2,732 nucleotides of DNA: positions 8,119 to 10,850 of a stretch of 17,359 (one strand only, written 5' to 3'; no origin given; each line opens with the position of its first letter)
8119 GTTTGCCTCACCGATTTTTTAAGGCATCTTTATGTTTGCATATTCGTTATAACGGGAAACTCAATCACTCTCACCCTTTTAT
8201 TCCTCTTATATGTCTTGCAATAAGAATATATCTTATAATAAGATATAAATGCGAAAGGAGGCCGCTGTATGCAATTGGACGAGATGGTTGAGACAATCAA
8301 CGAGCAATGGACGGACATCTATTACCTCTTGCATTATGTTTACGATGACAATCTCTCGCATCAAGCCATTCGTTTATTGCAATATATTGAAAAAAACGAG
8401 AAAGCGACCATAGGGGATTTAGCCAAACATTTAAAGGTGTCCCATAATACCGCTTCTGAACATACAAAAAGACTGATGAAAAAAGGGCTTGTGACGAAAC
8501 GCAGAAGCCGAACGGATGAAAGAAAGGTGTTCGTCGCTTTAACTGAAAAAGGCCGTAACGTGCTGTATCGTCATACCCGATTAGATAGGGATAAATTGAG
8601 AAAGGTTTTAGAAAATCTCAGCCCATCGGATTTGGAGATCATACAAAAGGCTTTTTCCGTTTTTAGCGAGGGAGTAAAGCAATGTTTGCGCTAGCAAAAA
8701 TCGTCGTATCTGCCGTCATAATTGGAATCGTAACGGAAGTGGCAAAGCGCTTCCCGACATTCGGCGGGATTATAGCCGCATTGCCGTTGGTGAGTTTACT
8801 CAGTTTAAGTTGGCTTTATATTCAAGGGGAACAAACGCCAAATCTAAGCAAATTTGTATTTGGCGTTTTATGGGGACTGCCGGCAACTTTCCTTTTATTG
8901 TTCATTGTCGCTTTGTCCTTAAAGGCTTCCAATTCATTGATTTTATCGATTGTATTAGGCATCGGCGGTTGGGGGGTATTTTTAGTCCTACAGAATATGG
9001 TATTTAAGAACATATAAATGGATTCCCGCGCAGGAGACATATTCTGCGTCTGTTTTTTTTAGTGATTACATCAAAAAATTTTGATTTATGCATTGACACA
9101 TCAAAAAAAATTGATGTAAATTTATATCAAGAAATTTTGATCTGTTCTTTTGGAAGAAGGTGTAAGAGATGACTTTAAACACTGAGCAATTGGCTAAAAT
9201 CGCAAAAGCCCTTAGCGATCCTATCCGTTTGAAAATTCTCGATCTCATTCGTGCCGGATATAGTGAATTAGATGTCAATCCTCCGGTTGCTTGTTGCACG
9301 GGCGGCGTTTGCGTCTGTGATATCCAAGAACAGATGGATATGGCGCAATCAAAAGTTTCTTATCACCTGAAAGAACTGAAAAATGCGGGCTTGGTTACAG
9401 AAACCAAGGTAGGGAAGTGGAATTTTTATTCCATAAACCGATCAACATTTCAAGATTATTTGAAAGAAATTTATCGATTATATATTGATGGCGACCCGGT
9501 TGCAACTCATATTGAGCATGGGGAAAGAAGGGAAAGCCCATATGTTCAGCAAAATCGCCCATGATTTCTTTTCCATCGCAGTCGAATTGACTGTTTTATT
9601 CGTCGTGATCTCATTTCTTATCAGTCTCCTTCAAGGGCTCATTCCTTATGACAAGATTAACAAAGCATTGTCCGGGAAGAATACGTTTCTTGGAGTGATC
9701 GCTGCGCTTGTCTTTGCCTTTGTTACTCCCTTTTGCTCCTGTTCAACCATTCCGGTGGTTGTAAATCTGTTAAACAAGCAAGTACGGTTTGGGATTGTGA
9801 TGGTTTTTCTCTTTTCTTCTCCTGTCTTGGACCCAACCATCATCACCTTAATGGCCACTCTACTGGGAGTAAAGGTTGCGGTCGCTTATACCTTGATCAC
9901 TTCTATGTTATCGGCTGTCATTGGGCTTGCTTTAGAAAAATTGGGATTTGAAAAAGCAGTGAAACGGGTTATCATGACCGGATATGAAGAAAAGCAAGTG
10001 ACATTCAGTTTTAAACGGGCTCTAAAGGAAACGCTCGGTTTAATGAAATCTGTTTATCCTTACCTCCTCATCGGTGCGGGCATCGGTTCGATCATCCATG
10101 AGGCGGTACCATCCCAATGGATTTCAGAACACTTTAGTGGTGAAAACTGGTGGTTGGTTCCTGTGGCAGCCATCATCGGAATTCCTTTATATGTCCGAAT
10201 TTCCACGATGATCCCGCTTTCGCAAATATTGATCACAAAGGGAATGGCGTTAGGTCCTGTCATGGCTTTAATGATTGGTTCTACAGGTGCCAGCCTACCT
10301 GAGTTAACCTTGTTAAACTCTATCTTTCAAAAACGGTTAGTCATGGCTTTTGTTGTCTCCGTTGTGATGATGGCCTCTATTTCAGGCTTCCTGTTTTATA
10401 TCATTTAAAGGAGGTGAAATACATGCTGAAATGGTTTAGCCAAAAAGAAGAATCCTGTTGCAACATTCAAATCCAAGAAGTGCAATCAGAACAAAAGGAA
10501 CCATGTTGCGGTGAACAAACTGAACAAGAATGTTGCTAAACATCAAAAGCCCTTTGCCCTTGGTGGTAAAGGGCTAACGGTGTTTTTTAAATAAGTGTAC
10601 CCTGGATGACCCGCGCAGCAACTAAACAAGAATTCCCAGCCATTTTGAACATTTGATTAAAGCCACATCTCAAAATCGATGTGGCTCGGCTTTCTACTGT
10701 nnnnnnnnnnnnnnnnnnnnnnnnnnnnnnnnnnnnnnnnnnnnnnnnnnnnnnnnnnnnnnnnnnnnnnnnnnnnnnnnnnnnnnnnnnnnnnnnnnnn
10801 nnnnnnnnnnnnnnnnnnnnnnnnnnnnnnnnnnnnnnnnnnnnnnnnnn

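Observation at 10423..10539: Unannotated 38-aa Glu/Gln-rich peptide with three vicinal Cys-Cys pairs, the last at the extreme C-terminus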

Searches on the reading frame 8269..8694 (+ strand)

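Call 6: search_protein_families(library=pfam, proteins=[window:8269-8694:+], max_evalue=1)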
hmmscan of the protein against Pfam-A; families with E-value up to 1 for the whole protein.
window:8269-8694:+ (141 aa): 45 families (the best 25 are shown)
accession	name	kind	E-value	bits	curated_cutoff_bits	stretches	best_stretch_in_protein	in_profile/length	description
PF22381.2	Staph_reg_Sar_Rot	-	2.3e-14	53.7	27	1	27-98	10-81/85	Transcriptional regulator SarA/Rot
PF12802.13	MarR_2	-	1.2e-13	51.4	27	1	28-85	2-60/61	MarR family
PF01047.28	MarR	-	7.2e-12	45.5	24.6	1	29-87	1-59/59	MarR family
PF13412.12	HTH_24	-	9.5e-10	38.3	21.9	1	32-76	4-48/48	Winged helix-turn-helix DNA-binding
PF13463.12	HTH_27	-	2.2e-08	34.7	22.2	1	35-95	7-68/68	Winged helix DNA-binding domain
PF01978.25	TrmB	-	1.1e-07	32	25.6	1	36-90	13-64/68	Sugar-specific transcriptional regulator TrmB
PF01022.26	HTH_5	-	2.6e-07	30.8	22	1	34-77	5-47/47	Bacterial regulatory protein, arsR family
PF22194.2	F-93_WHD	-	1.1e-06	29.1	28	1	37-95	3-62/62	F-93, winged-helix domain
PF12840.13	HTH_20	-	2.8e-05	24.4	27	1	35-77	8-50/51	Helix-turn-helix domain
PF09012.17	FeoC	-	8.1e-05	23.1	21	1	36-81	5-50/69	FeoC like transcriptional regulator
PF25212.1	HVO_A0114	-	9.1e-05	22.6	27.6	1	28-89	19-79/84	HVO_A0114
PF13601.12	HTH_34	-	0.00011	22.7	27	1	36-103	5-73/80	Winged helix DNA-binding domain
PF01325.25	Fe_dep_repress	-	0.00014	22.4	26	1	40-77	17-54/60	Iron dependent repressor, N-terminal DNA binding domain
PF09339.16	HTH_IclR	-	0.00016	21.8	22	1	33-78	5-51/52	IclR helix-turn-helix domain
PF02002.24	TFIIE_alpha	-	0.00028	21.2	22.9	1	20-87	2-69/105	TFIIE alpha subunit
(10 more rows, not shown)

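Call 7: search_protein_families(library=ncbifam, proteins=[window:8269-8694:+], max_evalue=1)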
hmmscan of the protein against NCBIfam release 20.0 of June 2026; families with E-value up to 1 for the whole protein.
window:8269-8694:+ (141 aa): 44 families (the best 25 are shown)
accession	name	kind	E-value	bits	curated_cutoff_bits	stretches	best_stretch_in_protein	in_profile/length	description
NF050133.1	TransRegFabT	equivalog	2.8e-14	53.6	200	1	29-130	27-128/138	fatty acid biosynthesis transcriptional regulator FabT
NF045593.1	bilirub_TF_BilQ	equivalog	1.7e-12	47.2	125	1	28-126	27-125/135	bilirubin utilization transcriptional regulator BilQ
TIGR01889.1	Staph_reg_Sar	paralog_domain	4.8e-12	46.1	62.6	1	28-98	22-96/109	staphylococcal accessory regulator family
NF038251.1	AdcR_fam_Zn_TF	equivalog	2.1e-10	41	175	1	42-134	46-141/143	zinc-dependent MarR family transcriptional regulator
TIGR02337.1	HpaR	equivalog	4.8e-10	39.4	121.2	1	24-124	21-121/130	homoprotocatechuate degradation operon regulator HpaR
NF010349.0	PRK13777.1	equivalog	1.4e-09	37.6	153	1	25-115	42-130/190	HTH-type transcriptional regulator Hpr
NF052438.1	TransRegRv0880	equivalog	6.2e-09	35.8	220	1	34-136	37-139/143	Rv0880 family HTH-type transcriptional regulator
NF053606.1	Sta1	subfamily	1.1e-08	35.1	80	1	15-86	6-77/100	Sta1 family transcriptional regulator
NF053814.1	teico_TcaR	equivalog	6.5e-08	32.8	170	1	8-138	17-147/151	MarR family transcriptional regulator TcaR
NF053777.1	Saro0803TransReg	equivalog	8.2e-08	32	200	1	28-103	34-109/140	Saro_0803 family transcriptional regulator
NF033788.1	HTH_metalloreg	subfamily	1.2e-07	31.4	55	1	34-80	14-60/77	metalloregulator ArsR/SmtB family transcription factor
NF052638.1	TransRegOhrRVib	equivalog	2.1e-07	30.8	200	1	41-102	47-108/141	transcriptional regulator OhrR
NF040939.2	trans_reg_lrs14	equivalog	2.7e-07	30.5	90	1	17-82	9-73/103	Lrs14 family HTH-type transcriptional regulator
TIGR01884.1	cas_HTH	subfamily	3.4e-07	29.9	60.2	1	8-82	119-193/202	CRISPR-associated CARF protein Csa3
NF008273.0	PRK11050.1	equivalog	9.7e-07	28.6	153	1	40-99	49-102/156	manganese-binding transcriptional regulator MntR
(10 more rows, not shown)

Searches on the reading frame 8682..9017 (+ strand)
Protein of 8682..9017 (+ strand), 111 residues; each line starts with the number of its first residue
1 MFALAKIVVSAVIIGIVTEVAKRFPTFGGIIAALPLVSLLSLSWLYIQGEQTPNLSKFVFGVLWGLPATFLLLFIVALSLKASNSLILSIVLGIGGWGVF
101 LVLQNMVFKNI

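Call 6: search_protein_families(library=pfam, proteins=[window:8682-9017:+], max_evalue=1)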
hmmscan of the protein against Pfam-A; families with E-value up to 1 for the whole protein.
window:8682-9017:+ (111 aa): 2 families
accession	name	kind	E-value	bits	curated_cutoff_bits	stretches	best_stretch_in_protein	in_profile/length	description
PF11345.13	DUF3147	-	0.0021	18.8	23.6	1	11-103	9-104/111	Protein of unknown function (DUF3147)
PF10445.14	DUF2456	-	0.4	11.2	25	0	70-103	18-51/95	Protein of unknown function (DUF2456)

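Call 7: search_protein_families(library=ncbifam, proteins=[window:8682-9017:+], max_evalue=1)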
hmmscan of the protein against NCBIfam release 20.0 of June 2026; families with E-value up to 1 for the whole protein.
window:8682-9017:+ (111 aa): 7 families
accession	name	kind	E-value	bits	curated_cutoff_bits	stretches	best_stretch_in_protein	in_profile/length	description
NF006750.0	PRK09272.1-3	equivalog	1.5e-49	167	101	1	1-110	1-110/112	hypothetical protein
NF006748.0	PRK09272.1-1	equivalog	1.1e-32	112.9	181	1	1-106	1-106/109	hypothetical protein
NF006749.0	PRK09272.1-2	subfamily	1.2e-16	61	119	1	1-94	2-95/116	hypothetical protein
NF006752.0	PRK09272.1-5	equivalog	1.6e-16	60.6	162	1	1-100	1-101/110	hypothetical protein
NF006751.0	PRK09272.1-4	subfamily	2.2e-13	50.6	154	1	2-103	3-107/116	hypothetical protein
NF010616.0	PRK14013.2-2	equivalog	0.00011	21.7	606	1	14-104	162-245/365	hypothetical protein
NF006517.0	PRK08965.1-1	equivalog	0.068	13.4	180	1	36-72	7-43/161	Na+/H+ antiporter subunit E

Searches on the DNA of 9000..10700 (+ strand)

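Call 43: search_dna_similar(query=window:9000-10700:+, collection=plasmids, mode=distant, max_rows=15)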
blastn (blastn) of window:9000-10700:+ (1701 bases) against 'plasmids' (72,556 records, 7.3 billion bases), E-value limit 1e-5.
Records with a match: 1; places in all: 1; records where one place covers at least 80% of the query: 0.
Best place of each record, by identity: 60-80% 1.
By first word of the organism name: Paenibacillus 1.
By predicted mobility (MOB-suite, as given by PLSDB): mobilizable 1.
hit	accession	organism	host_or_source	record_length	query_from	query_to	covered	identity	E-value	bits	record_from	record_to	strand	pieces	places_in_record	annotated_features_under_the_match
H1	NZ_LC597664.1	Paenibacillus sp.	-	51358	600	1419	48%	70.4%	1e-97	366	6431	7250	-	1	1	permease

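Call 45: get_annotated_region(hit=H1, flank=4000)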
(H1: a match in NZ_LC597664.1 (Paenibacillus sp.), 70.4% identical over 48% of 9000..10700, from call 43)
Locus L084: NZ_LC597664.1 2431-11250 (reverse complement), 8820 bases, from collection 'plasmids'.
description: Paenibacillus sp. strain J45TS6 plasmid pJ45TS6, complete sequence
organism: Paenibacillus sp. (NCBI taxid 58172)
taxonomy: Bacteria; Bacillota; Bacilli; Bacillales; Paenibacillaceae; Paenibacillus; Paenibacillus sp.
host: -; source: -; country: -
typing (MOB-suite, as given by PLSDB): mobilizable; replicon rep_cluster_1018; relaxase MOBC
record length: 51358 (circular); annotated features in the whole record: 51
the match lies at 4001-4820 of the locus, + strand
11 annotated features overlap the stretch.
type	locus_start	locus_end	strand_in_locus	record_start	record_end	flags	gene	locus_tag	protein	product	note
CDS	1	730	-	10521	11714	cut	-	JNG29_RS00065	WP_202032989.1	SIR2 family protein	-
CDS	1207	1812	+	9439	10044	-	-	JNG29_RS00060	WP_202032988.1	recombinase family protein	GO:0006310 - DNA recombination [Evidence IEA]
CDS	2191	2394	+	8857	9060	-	-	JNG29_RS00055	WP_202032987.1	hypothetical protein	-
CDS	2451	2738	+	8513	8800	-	-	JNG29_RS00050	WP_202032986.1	YolD-like family protein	-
CDS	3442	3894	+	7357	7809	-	-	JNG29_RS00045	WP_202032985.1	MarR family transcriptional regulator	-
CDS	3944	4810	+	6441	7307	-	-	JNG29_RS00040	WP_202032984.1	permease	-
CDS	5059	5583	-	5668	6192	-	-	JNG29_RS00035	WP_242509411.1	arsinothricin resistance N-acetyltransferase ArsN1 family A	-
CDS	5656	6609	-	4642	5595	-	trxB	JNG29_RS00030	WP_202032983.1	thioredoxin-disulfide reductase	-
CDS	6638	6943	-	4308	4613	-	-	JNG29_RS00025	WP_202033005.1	metalloregulator ArsR/SmtB family transcription factor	GO:0006355 - regulation of DNA-templated transcription [Evidence IEA]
CDS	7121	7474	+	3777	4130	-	-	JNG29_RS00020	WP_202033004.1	metalloregulator ArsR/SmtB family transcription factor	GO:0006355 - regulation of DNA-templated transcription [Evidence IEA]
CDS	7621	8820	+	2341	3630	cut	-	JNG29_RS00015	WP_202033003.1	arsenic transporter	GO:0046685 - response to arsenic-containing substance [Evidence IEA]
